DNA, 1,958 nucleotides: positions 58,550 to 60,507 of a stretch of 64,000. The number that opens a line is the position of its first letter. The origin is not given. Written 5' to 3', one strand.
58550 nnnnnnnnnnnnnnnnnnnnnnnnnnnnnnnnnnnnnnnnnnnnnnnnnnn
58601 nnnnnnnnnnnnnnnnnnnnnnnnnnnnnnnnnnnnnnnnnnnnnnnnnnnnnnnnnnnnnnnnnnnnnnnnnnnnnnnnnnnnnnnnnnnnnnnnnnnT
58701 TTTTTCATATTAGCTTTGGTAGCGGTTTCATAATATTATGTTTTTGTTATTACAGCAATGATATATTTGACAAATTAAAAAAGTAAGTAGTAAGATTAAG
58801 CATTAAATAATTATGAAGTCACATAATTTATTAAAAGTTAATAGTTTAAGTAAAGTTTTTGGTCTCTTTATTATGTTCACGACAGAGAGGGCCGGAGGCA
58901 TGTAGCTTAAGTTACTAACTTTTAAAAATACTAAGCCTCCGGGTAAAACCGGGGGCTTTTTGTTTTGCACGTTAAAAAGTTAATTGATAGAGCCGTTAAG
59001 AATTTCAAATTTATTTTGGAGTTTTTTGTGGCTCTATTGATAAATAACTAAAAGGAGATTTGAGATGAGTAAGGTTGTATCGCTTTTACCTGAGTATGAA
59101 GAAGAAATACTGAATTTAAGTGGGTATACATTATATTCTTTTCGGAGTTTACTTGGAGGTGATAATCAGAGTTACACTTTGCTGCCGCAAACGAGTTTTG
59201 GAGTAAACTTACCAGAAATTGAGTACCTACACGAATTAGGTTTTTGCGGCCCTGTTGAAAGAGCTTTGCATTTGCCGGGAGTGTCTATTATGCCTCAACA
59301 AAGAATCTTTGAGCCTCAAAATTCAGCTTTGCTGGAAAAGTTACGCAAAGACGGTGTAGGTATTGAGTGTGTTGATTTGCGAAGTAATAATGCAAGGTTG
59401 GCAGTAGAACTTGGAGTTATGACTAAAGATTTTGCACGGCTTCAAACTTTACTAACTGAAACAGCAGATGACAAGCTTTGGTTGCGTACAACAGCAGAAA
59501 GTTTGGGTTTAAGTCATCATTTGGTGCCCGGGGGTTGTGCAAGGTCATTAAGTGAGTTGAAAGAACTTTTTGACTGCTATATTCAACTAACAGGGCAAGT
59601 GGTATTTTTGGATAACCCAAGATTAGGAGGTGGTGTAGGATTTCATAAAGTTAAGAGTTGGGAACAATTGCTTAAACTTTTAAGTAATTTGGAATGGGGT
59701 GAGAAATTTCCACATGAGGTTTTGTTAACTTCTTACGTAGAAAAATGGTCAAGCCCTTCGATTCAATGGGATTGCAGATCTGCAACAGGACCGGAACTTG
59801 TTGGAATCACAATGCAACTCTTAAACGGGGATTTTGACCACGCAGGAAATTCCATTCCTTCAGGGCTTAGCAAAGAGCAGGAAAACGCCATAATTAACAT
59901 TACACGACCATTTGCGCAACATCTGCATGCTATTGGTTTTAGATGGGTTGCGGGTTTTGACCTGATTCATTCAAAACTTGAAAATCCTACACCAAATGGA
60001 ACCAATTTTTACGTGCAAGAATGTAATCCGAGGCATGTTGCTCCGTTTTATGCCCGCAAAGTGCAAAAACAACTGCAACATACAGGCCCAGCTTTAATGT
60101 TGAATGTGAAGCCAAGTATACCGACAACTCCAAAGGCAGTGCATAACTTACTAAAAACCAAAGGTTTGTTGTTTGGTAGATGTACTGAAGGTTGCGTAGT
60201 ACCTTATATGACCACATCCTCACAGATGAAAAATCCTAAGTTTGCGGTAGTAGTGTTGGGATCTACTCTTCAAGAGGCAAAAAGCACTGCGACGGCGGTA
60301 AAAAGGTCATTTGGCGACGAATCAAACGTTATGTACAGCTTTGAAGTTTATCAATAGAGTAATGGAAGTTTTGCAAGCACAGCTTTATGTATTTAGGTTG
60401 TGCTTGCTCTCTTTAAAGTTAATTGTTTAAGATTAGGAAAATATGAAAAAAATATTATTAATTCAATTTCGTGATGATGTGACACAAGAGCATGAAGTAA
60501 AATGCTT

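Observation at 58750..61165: Leader ORF + antiterminator/terminator switch controlling an ATP-grasp ligase / GATase1-hydrolase gene pair: candidate undescribed regulated amide-ligase system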

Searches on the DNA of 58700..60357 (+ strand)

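Call 7: search_rna_families(source=window, start=58700, end=59080, threshold=evalue, max_evalue=10, show_alignments=4)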
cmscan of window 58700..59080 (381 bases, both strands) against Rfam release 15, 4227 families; matches with E-value up to 10: 23.
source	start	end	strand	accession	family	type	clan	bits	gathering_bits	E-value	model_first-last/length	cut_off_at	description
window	58923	58998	+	RF02351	psRNA14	Gene; sRNA;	-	26.1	60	0.025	1-84/84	no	Proteobacteria sRNA psRNA14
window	58913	59068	+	RF02526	SSRC34_1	Gene; sRNA;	-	25.7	64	0.14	1-128/128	no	Streptococcus sRNA SSRC34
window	58831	58925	+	RF04099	MIR837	Gene; miRNA;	-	24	117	0.014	1-122/122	no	MIR837 microRNA precursor family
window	58900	59035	+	RF00007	U12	Gene; snRNA; splicing;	CL00006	22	53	0.023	1-151/151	no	U12 minor spliceosomal RNA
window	58899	58964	+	RF01859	Phe_leader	Cis-reg; leader;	-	20.7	55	0.41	1-125/125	no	Phenylalanine leader peptide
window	59004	59064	+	RF04069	MIR6135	Gene; miRNA;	-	20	99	0.99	1-122/122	no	MIR6135 microRNA precursor family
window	58905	59011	+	RF02845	Ref1C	Gene; sRNA;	-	19.7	90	1.7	1-131/131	no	Enterococcus sRNA 1C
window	58920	59041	+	RF02705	B_rapa_snoR775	Gene; snRNA; snoRNA; HACA-box;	-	19.7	64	2.1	1-127/127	no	Brassica rapa small nucleolar RNA 775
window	58930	58968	+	RF00489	ctRNA_p42d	Gene; antisense;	-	19.5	50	0.11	1-46/46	no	ctRNA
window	58978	59045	+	RF04246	MIR169_8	Gene; miRNA;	CL00098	19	107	0.52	1-137/137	no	MIR169_8 microRNA precursor family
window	58977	59050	+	RF03598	MIR6024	Gene; miRNA;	-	18.7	72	0.32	1-99/99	no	MIR6024 microRNA precursor family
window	58901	58972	+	RF00519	suhB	Gene; sRNA;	CL00108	18.5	41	0.17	1-77/77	no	Makes More Granules Regulator RNA (mmgR)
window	58916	58984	-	RF02621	BSnc120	Gene; sRNA;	-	18.3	114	0.19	1-88/88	no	Brucella sRNA 120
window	58988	59038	+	RF03815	mir-3051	Gene; miRNA;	-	18.2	100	1.9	1-77/77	no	mir-3051 microRNA precursor family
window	58803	58964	+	RF02390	sau-41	Gene; sRNA;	-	18.2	80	1.9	1-156/156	no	Staphylococcus sRNA sau-41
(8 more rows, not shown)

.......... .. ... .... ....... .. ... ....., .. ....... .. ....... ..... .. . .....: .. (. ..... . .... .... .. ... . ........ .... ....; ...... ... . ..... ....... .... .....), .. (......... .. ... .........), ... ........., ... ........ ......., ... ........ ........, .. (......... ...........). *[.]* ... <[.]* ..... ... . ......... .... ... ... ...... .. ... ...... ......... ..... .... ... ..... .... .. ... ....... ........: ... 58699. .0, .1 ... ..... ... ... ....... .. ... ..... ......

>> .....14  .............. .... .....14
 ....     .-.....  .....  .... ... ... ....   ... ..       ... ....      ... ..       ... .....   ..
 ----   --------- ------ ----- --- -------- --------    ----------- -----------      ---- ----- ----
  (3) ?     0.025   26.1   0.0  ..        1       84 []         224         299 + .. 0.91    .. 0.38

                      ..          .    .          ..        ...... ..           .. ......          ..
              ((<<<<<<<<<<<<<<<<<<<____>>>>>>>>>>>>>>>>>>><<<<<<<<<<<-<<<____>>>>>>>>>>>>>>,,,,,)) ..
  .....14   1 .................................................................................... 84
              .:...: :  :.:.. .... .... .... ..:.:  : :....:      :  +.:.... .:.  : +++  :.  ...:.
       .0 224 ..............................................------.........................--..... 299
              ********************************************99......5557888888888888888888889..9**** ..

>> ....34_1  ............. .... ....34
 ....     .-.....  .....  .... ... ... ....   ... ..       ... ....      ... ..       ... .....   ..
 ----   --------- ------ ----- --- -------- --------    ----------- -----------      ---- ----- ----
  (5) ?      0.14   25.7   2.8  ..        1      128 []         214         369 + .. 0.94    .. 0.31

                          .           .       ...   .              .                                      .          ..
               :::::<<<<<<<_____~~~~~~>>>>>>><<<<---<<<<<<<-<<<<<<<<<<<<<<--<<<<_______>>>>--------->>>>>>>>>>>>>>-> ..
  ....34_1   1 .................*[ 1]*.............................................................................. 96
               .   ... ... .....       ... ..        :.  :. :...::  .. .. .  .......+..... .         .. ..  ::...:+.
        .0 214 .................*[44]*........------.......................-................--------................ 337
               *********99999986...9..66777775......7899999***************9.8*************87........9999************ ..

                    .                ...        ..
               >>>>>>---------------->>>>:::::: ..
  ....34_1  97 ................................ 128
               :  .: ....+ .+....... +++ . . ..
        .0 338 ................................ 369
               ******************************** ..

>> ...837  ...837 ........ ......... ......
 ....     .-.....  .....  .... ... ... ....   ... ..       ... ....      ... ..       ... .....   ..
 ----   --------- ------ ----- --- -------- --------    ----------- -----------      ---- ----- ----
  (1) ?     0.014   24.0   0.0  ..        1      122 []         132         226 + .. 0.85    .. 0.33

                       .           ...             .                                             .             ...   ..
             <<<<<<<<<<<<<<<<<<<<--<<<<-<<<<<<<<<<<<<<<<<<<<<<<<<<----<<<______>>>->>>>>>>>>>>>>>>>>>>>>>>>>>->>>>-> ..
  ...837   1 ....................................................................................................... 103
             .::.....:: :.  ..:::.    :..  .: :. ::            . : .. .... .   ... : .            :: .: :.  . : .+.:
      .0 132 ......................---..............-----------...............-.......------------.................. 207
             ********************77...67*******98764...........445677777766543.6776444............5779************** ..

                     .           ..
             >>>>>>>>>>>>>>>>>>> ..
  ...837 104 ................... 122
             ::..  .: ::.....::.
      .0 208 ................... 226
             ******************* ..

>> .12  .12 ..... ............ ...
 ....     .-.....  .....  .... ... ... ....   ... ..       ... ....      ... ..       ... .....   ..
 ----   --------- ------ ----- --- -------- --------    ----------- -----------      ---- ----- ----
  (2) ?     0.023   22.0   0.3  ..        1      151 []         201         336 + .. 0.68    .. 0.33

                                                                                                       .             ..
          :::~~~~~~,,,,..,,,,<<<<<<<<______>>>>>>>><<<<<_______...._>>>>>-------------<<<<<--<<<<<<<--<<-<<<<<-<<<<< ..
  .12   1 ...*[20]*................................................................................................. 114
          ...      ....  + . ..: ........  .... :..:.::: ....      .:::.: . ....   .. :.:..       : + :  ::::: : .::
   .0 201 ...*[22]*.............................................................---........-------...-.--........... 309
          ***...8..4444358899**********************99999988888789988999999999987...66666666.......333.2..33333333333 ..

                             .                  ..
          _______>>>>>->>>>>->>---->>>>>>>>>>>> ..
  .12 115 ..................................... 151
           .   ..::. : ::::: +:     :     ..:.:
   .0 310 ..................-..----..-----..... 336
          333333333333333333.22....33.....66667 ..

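Call 56: search_rna_families(sources=[L006, L008, L009, L010, L012, L013, L007, L011], threshold=gathering)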
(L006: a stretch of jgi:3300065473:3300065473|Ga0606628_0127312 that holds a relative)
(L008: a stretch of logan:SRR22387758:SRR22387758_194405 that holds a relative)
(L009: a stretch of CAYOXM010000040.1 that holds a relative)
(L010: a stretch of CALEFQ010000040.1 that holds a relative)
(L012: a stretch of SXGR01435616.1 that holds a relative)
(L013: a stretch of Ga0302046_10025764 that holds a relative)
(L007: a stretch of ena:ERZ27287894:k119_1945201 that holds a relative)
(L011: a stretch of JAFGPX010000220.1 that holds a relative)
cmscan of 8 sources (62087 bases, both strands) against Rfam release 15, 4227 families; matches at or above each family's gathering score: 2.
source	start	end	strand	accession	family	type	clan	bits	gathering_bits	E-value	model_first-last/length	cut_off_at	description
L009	4916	4986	+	RF00005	tRNA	Gene; tRNA;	CL00001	62.3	29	4e-11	1-71/71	no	tRNA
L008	7457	7527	+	RF00005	tRNA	Gene; tRNA;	CL00001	60.4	29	1.3e-10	1-71/71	no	tRNA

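Call 95: search_rna_families(sources=[L014, L015, L016, L017], threshold=gathering)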
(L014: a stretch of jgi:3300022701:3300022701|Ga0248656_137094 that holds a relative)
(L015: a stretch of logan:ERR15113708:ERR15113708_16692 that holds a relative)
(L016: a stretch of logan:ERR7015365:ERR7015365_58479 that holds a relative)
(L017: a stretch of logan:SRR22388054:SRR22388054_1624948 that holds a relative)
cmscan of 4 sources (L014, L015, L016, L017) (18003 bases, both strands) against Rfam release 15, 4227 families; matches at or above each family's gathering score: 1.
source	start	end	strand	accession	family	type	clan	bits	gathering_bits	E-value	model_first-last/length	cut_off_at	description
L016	5713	5784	+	RF00005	tRNA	Gene; tRNA;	CL00001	66.6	29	7.6e-13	1-71/71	no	tRNA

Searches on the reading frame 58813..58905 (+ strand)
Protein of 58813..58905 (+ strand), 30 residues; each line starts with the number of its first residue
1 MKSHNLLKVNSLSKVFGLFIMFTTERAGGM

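Call 4: search_protein_families(library=pfam, proteins=[window:58813-58905:+], max_evalue=0.01)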
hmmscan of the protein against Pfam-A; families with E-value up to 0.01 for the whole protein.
window:58813-58905:+ (30 aa): 0 families
